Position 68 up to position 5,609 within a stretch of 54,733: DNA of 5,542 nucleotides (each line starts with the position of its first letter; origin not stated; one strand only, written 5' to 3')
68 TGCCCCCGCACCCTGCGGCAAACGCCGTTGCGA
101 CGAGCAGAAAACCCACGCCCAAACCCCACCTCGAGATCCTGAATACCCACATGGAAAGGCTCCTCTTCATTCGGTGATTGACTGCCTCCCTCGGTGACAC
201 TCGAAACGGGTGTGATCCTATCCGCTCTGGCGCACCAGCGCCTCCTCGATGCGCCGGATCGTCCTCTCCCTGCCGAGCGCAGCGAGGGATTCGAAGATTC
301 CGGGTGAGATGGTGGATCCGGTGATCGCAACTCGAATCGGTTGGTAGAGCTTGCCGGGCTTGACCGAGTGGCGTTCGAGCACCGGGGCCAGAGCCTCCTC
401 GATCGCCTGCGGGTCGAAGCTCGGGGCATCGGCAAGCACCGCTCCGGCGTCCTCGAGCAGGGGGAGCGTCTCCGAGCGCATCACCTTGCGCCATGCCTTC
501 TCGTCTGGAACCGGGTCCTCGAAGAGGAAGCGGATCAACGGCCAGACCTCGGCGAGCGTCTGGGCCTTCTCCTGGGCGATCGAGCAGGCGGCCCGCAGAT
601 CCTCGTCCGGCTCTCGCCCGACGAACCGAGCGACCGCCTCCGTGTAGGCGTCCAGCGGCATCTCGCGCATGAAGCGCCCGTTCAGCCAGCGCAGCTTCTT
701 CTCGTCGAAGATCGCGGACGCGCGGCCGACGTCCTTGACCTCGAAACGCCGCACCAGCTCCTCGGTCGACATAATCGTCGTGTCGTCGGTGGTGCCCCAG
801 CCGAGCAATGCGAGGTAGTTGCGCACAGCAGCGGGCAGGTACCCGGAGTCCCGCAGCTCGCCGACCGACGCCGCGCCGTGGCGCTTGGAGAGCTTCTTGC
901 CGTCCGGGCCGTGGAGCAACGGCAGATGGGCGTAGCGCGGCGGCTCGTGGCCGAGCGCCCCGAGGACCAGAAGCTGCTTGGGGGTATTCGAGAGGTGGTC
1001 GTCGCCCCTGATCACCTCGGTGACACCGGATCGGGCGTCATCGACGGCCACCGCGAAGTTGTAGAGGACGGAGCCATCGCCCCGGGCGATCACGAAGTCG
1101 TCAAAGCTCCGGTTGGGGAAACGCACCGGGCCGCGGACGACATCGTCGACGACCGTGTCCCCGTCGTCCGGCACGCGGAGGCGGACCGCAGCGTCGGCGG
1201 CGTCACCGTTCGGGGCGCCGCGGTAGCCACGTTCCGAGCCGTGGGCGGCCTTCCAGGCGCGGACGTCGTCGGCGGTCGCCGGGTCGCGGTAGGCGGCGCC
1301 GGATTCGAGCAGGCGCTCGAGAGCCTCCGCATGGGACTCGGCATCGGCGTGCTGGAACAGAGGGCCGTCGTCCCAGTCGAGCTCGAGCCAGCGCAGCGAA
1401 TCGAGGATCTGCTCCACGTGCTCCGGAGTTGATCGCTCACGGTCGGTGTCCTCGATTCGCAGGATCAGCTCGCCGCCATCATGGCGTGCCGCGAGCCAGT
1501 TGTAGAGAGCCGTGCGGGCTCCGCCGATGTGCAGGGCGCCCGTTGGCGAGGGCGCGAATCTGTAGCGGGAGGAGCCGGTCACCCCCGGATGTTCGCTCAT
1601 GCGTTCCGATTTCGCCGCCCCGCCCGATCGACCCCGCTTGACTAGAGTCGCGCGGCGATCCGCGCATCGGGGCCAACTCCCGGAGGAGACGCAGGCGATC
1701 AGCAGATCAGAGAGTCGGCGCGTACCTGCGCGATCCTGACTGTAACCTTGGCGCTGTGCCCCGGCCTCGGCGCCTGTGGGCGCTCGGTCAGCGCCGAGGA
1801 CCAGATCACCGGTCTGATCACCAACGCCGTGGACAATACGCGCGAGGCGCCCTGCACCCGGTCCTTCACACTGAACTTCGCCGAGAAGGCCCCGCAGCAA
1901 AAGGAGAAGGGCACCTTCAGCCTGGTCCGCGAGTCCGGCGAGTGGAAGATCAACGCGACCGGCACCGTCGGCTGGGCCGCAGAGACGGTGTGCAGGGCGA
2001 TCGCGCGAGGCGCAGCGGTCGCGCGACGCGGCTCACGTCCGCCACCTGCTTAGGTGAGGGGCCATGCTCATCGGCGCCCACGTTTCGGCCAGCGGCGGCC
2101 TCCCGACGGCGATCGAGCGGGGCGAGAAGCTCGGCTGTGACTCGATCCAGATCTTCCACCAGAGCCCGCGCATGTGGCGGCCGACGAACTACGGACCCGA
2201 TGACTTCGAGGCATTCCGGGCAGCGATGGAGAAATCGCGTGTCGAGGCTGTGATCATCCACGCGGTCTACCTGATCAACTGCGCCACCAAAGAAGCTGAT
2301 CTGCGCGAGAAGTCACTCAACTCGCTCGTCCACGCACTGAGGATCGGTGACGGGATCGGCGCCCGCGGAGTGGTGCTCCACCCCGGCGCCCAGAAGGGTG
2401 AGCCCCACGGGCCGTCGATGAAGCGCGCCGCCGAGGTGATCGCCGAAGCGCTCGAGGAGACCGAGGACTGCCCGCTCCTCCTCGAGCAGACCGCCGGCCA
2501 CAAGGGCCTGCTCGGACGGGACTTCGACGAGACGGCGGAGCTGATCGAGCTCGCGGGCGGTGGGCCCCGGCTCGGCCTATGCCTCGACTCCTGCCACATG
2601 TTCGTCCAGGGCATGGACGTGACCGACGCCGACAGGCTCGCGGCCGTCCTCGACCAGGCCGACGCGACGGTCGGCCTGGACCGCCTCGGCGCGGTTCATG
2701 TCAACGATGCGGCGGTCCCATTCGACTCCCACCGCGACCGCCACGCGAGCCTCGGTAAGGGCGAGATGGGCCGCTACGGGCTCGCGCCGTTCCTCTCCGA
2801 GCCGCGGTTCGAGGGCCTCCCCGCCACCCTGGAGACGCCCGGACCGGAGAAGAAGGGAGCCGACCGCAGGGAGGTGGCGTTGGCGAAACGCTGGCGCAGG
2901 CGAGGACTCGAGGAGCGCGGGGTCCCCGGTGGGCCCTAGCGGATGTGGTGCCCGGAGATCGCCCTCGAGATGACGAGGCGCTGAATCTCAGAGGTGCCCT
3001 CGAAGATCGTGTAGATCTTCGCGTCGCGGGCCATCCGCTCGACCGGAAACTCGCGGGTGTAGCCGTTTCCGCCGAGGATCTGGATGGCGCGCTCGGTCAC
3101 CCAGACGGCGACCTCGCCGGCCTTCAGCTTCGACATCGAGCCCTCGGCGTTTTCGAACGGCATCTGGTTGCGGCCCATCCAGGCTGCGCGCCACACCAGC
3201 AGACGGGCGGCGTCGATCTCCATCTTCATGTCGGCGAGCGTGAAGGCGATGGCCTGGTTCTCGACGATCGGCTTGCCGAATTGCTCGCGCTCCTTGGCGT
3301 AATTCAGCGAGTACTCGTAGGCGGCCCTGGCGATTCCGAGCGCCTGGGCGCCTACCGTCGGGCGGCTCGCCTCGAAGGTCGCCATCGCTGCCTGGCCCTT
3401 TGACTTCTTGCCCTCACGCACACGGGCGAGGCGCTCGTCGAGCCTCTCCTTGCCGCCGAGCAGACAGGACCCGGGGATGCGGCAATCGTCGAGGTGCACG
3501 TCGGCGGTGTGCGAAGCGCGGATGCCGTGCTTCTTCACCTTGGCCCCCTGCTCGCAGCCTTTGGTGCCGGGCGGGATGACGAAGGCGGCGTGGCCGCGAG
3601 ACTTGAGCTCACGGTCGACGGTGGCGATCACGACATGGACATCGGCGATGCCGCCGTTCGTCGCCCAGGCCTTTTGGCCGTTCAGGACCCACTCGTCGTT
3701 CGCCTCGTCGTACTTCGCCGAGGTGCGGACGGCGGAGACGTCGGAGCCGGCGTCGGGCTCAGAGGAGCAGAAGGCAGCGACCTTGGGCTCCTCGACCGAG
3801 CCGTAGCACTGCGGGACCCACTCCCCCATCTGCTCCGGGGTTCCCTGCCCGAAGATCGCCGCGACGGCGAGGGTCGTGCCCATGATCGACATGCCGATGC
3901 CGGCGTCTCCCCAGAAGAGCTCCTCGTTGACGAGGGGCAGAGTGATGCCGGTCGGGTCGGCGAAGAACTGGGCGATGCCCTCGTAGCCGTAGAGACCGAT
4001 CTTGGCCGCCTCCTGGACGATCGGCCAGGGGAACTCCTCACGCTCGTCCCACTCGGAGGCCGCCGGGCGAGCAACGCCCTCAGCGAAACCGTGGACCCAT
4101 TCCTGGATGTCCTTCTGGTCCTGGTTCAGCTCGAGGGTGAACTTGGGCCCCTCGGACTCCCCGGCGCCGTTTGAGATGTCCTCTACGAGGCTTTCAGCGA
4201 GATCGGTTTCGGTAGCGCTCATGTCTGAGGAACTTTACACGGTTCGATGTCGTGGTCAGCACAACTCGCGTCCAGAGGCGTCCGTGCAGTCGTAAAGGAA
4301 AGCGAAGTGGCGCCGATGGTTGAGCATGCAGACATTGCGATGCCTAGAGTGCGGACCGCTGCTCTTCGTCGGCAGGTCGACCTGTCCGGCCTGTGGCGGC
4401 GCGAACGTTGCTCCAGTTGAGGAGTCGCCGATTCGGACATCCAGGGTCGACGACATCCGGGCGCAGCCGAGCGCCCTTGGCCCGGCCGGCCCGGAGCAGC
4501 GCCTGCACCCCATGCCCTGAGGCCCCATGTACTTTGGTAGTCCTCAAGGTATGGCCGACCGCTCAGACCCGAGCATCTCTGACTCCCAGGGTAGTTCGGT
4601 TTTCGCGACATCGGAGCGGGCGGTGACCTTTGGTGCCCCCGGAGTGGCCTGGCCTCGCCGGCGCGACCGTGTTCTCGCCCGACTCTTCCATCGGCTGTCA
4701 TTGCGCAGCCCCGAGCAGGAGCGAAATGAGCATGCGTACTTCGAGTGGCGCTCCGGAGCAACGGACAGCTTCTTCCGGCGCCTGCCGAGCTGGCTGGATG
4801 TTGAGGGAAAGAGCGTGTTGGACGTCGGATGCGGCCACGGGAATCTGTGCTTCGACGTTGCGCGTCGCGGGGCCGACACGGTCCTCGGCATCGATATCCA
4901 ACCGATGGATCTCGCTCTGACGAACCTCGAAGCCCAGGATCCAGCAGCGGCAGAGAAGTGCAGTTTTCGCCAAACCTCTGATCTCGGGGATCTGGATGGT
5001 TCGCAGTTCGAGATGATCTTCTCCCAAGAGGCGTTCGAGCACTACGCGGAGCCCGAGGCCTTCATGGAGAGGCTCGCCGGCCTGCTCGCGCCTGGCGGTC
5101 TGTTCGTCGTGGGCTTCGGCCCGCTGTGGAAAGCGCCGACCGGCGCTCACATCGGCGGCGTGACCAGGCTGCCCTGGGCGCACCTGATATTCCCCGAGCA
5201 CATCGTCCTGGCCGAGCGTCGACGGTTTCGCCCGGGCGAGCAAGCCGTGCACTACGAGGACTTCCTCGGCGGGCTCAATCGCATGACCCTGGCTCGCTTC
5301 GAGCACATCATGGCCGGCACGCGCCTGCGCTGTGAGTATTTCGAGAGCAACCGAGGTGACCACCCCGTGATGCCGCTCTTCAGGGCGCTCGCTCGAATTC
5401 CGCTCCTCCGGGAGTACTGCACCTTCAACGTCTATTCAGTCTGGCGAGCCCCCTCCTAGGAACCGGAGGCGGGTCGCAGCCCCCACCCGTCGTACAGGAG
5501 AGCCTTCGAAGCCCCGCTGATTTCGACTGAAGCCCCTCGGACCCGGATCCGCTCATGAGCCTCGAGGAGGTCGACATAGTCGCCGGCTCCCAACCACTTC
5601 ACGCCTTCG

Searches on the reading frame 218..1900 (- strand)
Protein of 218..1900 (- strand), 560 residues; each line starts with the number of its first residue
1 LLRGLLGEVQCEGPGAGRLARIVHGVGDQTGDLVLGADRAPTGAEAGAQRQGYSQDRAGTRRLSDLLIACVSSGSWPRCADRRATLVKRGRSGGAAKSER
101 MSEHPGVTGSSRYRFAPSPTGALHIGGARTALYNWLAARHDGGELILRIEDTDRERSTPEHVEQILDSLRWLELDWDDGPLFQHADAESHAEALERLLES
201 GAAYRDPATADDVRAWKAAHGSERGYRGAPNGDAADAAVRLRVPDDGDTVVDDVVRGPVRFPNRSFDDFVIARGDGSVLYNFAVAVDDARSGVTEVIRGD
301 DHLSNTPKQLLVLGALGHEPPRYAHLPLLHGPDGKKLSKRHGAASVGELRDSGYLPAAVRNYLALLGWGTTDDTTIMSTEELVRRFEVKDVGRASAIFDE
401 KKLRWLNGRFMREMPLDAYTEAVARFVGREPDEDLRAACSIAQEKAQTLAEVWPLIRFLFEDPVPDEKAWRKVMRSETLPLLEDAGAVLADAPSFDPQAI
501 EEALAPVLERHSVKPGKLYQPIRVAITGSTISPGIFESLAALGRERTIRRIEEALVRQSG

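Call 24: search_protein_families(library=pfam, proteins=[window:218-1900:-], max_evalue=0.001)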
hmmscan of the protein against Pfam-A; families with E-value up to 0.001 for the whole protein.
window:218-1900:- (560 aa): 2 families
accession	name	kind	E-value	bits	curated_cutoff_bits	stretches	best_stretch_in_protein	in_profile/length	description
PF00749.27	tRNA-synt_1c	-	2e-75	254.1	23.4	1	112-405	3-314/314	tRNA synthetases class I (E and Q), catalytic domain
PF19269.4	Anticodon_2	-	2.1e-31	109.7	23.6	1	430-555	11-141/141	Anticodon binding domain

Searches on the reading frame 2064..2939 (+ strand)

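Call 24: search_protein_families(library=pfam, proteins=[window:2064-2939:+], max_evalue=0.001)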
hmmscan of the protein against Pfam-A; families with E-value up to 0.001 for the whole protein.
window:2064-2939:+ (291 aa): 1 family
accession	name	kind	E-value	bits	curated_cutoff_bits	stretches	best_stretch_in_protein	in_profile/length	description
PF01261.30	AP_endonuc_2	-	3e-45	155.3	31.1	1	20-266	4-234/249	Xylose isomerase-like TIM barrel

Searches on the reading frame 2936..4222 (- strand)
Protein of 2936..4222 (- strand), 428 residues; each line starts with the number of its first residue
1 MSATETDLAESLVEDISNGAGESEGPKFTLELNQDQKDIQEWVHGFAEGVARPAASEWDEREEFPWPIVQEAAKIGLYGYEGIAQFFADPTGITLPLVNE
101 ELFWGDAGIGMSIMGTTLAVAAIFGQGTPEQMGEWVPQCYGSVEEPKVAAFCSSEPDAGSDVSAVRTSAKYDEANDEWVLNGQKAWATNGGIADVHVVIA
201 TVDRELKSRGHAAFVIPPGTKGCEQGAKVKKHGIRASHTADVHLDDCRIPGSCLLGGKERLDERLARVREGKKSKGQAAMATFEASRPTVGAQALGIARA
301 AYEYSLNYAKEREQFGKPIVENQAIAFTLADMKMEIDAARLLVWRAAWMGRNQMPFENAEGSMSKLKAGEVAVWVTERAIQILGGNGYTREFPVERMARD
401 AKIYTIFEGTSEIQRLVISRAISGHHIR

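Call 24: search_protein_families(library=pfam, proteins=[window:2936-4222:-], max_evalue=0.001)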
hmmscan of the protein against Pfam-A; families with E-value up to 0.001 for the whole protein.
window:2936-4222:- (428 aa): 4 families
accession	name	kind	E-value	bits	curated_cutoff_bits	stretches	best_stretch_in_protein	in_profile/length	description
PF00441.29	Acyl-CoA_dh_1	-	8.6e-50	169.2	22.4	1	278-422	6-149/150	Acyl-CoA dehydrogenase, C-terminal domain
PF08028.16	Acyl-CoA_dh_2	-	6e-24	85.3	22.7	1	290-411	3-133/134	Acyl-CoA dehydrogenase, C-terminal domain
PF02770.24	Acyl-CoA_dh_M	-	2.1e-22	79.5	33.3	1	150-247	1-97/97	Acyl-CoA dehydrogenase, middle domain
PF02771.21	Acyl-CoA_dh_N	-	9e-14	52.2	22.9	1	34-139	2-109/113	Acyl-CoA dehydrogenase, N-terminal domain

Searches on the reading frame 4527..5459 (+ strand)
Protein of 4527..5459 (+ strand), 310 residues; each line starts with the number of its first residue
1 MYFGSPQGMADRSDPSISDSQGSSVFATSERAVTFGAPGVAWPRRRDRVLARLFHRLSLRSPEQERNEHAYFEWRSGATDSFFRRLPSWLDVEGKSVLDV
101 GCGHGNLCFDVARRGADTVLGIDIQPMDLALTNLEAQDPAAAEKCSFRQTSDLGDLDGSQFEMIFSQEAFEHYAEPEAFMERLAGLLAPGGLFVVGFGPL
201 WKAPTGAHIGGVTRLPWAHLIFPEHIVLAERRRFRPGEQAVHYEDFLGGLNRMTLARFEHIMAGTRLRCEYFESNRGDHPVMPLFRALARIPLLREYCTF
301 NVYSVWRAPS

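Call 24: search_protein_families(library=pfam, proteins=[window:4527-5459:+], max_evalue=0.001)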
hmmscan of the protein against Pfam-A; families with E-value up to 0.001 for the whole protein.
window:4527-5459:+ (310 aa): 10 families
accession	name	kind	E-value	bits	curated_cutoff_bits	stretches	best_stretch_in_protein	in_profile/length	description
PF13847.12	Methyltransf_31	-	5.6e-14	52.5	27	1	93-195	3-109/145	Methyltransferase domain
PF08241.18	Methyltransf_11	-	7.1e-14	52.7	21.2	1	98-195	1-95/95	Methyltransferase domain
PF13489.12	Methyltransf_23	-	9.1e-14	52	27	1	68-195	24-116/164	Methyltransferase domain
PF08242.18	Methyltransf_12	-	1.9e-13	51.4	30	1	98-193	1-98/98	Methyltransferase domain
PF13649.12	Methyltransf_25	-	2.4e-13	51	27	1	97-191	1-97/97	Methyltransferase domain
PF02353.26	CMAS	-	5.4e-08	32.9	27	1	93-195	62-164/273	Mycolic acid cyclopropane synthetase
PF08003.17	Methyltransf_9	-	9.4e-08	31.8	23.8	1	72-194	96-216/315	Protein of unknown function (DUF1698)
PF05175.20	MTS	-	3.8e-05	23.8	23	1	91-170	28-108/170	Methyltransferase small domain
PF06325.19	PrmA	-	7e-05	22.9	22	1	92-145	160-213/296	Ribosomal protein L11 methyltransferase (PrmA)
PF01728.25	FtsJ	-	0.00024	21.5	24.1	1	90-150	19-78/181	FtsJ-like methyltransferase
